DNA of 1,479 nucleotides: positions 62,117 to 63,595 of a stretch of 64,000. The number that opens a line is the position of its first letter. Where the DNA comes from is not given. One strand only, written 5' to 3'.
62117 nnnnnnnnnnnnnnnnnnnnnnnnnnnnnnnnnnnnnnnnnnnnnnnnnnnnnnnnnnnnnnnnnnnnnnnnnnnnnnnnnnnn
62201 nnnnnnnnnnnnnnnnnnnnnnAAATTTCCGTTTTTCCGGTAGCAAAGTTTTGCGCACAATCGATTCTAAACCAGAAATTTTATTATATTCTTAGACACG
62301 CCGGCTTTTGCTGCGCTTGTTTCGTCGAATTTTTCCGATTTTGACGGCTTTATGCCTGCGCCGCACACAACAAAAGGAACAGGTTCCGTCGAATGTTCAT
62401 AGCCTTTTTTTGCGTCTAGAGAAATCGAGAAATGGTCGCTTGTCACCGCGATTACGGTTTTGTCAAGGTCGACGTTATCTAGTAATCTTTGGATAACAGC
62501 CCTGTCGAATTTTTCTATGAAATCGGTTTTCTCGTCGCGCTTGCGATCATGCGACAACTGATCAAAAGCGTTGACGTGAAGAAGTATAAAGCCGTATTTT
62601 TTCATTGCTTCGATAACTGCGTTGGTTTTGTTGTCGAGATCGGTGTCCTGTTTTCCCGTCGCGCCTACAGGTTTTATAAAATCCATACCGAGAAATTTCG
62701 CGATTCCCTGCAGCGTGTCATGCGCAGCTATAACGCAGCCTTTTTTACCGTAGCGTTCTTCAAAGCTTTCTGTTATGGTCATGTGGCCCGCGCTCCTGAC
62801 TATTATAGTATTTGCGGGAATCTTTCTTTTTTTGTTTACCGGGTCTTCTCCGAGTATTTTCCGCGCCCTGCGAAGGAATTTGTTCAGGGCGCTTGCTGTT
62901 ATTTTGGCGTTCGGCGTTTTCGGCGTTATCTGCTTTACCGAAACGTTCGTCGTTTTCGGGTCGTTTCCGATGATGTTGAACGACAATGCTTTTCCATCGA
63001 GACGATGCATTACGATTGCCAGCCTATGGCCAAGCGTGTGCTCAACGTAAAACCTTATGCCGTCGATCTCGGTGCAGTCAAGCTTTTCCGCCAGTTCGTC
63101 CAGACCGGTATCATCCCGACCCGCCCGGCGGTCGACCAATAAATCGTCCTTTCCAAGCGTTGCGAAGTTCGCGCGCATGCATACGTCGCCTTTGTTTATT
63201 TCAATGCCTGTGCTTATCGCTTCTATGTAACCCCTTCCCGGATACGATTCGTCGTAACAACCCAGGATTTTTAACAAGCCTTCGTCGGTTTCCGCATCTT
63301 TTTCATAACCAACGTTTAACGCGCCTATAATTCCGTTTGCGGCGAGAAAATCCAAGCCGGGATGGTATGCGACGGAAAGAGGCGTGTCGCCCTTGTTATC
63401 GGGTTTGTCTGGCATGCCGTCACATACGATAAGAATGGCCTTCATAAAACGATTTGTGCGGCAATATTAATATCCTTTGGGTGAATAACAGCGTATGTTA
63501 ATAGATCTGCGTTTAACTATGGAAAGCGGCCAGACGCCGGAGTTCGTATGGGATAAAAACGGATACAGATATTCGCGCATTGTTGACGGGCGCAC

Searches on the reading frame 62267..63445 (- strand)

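Call 65: search_protein_families(library=pfam, proteins=[window:62267-63445:-], max_evalue=0.00001)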
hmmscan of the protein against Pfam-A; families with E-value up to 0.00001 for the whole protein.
window:62267-63445:- (392 aa): 2 families
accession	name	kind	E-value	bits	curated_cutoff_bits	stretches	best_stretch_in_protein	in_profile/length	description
PF01676.23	Metalloenzyme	-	2.9e-35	122.5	24.3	1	1-373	1-231/252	Metalloenzyme superfamily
PF10143.14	PhosphMutase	-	6.3e-32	111.2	21.5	1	35-204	1-170/170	2,3-bisphosphoglycerate-independent phosphoglycerate mutase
